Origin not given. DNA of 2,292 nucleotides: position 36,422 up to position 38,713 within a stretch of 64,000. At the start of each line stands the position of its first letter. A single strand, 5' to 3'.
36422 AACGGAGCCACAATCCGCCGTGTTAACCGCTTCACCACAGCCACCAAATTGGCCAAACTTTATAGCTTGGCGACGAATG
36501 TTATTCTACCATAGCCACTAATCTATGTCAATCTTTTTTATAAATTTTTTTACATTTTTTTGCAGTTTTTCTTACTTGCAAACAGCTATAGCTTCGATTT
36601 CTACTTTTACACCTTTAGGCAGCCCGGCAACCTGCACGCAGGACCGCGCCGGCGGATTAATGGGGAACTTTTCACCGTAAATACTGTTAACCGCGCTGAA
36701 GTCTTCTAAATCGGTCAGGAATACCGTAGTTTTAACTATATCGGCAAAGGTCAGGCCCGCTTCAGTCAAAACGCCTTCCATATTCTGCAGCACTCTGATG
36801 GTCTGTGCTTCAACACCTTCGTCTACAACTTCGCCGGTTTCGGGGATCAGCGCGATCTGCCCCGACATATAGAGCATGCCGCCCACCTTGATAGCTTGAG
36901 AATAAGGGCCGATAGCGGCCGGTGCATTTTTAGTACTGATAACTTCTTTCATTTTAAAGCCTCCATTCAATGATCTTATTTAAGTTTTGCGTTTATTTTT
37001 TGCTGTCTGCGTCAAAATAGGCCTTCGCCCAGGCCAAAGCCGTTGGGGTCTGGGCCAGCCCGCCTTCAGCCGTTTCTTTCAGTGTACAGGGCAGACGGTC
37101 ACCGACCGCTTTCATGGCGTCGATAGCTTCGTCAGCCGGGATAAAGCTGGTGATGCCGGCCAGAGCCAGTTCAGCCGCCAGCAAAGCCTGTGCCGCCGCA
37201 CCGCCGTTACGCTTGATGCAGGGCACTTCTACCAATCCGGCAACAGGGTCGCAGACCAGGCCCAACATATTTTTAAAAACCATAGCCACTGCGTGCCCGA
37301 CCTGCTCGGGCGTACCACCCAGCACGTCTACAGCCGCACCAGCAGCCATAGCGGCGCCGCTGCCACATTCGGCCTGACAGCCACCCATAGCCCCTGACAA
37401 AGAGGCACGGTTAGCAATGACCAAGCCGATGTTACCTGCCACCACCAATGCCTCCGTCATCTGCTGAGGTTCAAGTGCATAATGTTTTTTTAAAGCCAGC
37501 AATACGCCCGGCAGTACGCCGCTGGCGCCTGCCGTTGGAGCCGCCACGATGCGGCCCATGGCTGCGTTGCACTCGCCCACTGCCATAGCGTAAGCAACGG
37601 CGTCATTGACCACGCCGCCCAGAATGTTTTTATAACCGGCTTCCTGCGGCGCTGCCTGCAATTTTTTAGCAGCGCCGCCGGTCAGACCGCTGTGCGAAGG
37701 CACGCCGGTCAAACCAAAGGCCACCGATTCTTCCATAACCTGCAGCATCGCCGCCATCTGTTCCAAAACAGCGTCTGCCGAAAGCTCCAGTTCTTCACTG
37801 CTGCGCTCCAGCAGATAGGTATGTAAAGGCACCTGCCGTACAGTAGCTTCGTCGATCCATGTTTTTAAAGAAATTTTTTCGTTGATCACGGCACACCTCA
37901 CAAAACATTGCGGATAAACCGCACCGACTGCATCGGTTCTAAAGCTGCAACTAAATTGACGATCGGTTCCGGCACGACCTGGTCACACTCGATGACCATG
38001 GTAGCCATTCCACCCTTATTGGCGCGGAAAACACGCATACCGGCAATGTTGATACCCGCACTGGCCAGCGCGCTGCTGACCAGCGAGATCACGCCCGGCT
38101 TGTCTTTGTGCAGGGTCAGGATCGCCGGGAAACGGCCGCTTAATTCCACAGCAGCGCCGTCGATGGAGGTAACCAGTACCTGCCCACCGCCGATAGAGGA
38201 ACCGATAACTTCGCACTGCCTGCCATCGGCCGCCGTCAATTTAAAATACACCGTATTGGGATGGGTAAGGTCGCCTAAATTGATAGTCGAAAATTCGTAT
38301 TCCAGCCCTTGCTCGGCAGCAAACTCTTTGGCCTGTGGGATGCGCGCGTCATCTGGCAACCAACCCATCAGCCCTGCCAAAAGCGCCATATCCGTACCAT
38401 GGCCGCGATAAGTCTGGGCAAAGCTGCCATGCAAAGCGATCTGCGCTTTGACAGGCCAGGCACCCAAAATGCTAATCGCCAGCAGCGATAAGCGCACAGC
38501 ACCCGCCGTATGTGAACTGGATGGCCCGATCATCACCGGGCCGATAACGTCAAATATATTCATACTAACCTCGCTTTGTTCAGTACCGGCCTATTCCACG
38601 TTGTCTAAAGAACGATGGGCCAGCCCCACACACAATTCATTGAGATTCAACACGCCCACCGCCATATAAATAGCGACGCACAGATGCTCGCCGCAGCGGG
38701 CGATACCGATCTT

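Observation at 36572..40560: HutP-family RNA-binding protein embedded in a serine-catabolism operon whose leader and RBS carry UAG triplets at fixed spacing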

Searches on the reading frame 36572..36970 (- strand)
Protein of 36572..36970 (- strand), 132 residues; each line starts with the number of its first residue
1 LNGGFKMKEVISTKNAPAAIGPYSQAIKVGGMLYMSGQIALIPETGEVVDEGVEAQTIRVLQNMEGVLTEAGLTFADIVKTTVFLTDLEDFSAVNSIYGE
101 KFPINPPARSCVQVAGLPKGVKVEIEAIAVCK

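Call 4: search_protein_families(library=pfam, proteins=[window:36572-36970:-], max_evalue=0.01)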
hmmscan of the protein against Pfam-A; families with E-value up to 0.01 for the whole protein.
window:36572-36970:- (132 aa): 1 family
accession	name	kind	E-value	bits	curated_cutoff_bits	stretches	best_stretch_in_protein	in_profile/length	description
PF01042.26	Ribonuc_L-PSP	-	1.3e-43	148.3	27.3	1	13-131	1-121/121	Endoribonuclease L-PSP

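Call 5: search_protein_families(library=ncbifam, proteins=[window:36572-36970:-], max_evalue=0.01)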
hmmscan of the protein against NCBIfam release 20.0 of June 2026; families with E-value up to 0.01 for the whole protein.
window:36572-36970:- (132 aa): 3 families
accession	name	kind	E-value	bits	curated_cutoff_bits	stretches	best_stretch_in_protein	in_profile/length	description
TIGR00004.1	TIGR00004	subfamily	1.3e-51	174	106.25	1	8-130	1-124/125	Rid family detoxifying hydrolase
NF008490.0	PRK11401.1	equivalog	5.8e-38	129.7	222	1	7-130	1-126/129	enamine/imine deaminase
TIGR03610.1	RutC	equivalog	6.3e-22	78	169.1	1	8-129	3-124/127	pyrimidine utilization protein C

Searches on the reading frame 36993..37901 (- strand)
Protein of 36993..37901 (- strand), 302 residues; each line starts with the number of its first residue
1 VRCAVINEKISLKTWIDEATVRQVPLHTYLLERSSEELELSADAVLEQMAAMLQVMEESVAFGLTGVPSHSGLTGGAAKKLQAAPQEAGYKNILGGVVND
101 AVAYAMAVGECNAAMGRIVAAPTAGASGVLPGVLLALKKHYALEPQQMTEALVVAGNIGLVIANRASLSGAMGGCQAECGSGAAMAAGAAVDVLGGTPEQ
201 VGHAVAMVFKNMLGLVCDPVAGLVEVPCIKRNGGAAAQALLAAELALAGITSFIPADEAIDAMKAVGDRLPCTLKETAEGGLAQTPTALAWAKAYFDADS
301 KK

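Call 4: search_protein_families(library=pfam, proteins=[window:36993-37901:-], max_evalue=0.01)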
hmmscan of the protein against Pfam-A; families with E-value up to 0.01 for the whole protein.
window:36993-37901:- (302 aa): 1 family
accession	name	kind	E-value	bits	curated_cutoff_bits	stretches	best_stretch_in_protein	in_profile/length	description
PF03313.21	SDH_alpha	-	2.6e-78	263.7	26.4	1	26-283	6-260/260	Serine dehydratase alpha chain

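Call 5: search_protein_families(library=ncbifam, proteins=[window:36993-37901:-], max_evalue=0.01)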
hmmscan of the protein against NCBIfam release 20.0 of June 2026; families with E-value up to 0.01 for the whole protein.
window:36993-37901:- (302 aa): 4 families
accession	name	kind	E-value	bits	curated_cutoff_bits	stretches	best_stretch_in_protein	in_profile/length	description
TIGR00718.1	sda_alpha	equivalog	1.6e-88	296.7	243.2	1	14-297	7-288/300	L-serine ammonia-lyase, iron-sulfur-dependent, subunit alpha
TIGR00720.1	sda_mono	equivalog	1.8e-52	178.8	345.1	1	39-284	198-448/450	L-serine ammonia-lyase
NF011614.0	PRK15040.1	equivalog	1.2e-36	126.7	873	1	97-283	260-448/454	L-serine ammonia-lyase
NF011598.0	PRK15023.1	equivalog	2.1e-36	125.8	942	1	98-283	261-448/454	L-serine ammonia-lyase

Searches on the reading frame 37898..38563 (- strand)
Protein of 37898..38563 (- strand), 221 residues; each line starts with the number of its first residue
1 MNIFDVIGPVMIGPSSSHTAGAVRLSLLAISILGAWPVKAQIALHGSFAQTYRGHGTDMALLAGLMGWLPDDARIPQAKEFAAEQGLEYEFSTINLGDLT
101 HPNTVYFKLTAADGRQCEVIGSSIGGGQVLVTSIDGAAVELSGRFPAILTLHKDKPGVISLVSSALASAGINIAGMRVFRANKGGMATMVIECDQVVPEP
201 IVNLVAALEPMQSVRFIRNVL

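Call 4: search_protein_families(library=pfam, proteins=[window:37898-38563:-], max_evalue=0.01)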
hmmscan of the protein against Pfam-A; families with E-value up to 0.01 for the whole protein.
window:37898-38563:- (221 aa): 3 families
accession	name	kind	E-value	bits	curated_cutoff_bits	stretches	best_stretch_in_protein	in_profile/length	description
PF03315.21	SDH_beta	-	7.3e-16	59.3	26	1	9-129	7-150/155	Serine dehydratase beta chain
PF01842.31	ACT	-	2.3e-09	37.3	27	1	148-209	3-65/66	ACT domain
PF22629.2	ACT_AHAS_ss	-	1e-07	32.4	27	1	150-195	3-48/67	AHAS small subunit-like ACT domain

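Call 5: search_protein_families(library=ncbifam, proteins=[window:37898-38563:-], max_evalue=0.01)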
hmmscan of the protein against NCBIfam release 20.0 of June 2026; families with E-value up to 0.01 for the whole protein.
window:37898-38563:- (221 aa): 7 families
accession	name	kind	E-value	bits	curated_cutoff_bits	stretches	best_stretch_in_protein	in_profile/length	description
TIGR00719.1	sda_beta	equivalog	9.2e-65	218.3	161.2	1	3-202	6-205/208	L-serine ammonia-lyase, iron-sulfur-dependent subunit beta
TIGR01327.1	PGDH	equivalog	1.3e-21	77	454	1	24-217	332-523/525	phosphoglycerate dehydrogenase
TIGR00720.1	sda_mono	equivalog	4.7e-12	45.6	345.1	1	3-84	3-88/450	L-serine ammonia-lyase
NF011614.0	PRK15040.1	equivalog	9.6e-07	28.1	873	1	4-81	5-86/454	L-serine ammonia-lyase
NF011598.0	PRK15023.1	equivalog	0.00035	19.6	942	1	3-75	4-80/454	L-serine ammonia-lyase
NF008759.0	PRK11790.1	equivalog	0.0021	16.8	404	1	147-207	341-399/410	phosphoglycerate dehydrogenase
NF006352.0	PRK08577.1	equivalog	0.0032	17.5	140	1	151-214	62-126/136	hypothetical protein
